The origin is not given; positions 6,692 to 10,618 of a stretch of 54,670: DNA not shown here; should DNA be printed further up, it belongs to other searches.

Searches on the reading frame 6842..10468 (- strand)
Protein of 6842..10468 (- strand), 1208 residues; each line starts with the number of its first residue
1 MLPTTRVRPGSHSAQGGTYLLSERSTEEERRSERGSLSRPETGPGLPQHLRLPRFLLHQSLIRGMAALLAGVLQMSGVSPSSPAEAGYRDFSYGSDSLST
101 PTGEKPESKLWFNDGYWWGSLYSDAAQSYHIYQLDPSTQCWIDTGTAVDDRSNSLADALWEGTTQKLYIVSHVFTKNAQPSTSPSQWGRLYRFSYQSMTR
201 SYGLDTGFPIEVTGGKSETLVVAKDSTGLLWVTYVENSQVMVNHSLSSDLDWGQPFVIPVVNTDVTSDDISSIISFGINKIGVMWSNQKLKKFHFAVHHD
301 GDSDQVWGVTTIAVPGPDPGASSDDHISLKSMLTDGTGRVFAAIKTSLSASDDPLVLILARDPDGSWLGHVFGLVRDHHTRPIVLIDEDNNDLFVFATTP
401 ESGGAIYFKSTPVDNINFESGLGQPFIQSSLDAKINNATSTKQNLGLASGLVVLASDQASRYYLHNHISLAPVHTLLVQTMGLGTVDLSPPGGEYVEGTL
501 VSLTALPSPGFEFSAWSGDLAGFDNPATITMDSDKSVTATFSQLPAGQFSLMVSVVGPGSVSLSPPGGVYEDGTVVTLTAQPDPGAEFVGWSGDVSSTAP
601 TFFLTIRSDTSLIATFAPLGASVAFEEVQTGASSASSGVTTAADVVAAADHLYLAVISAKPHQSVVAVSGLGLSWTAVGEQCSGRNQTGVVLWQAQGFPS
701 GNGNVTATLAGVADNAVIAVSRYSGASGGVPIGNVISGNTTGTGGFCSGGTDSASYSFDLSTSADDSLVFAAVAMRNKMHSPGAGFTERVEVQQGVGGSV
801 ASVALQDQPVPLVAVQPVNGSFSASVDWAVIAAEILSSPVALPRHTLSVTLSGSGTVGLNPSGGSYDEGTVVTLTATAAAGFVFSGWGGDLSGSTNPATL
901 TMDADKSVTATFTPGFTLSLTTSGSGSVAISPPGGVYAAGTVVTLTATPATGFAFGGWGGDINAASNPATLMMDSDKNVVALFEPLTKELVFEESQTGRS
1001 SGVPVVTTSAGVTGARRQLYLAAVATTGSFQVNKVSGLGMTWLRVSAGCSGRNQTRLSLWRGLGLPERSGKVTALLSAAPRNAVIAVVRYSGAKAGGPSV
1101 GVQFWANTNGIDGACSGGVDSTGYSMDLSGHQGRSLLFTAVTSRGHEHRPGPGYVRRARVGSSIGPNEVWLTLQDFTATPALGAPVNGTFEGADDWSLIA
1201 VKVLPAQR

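Call 17: search_protein_families(library=pfam, proteins=[window:6842-10468:-])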
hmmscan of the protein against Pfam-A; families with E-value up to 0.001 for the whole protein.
window:6842-10468:- (1208 aa): 1 family
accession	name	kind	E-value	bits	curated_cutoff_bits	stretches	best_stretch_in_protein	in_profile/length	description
PF18998.6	Flg_new_2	-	1.2e-54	182.7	23.6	4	845-914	1-71/73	Divergent InlB B-repeat domain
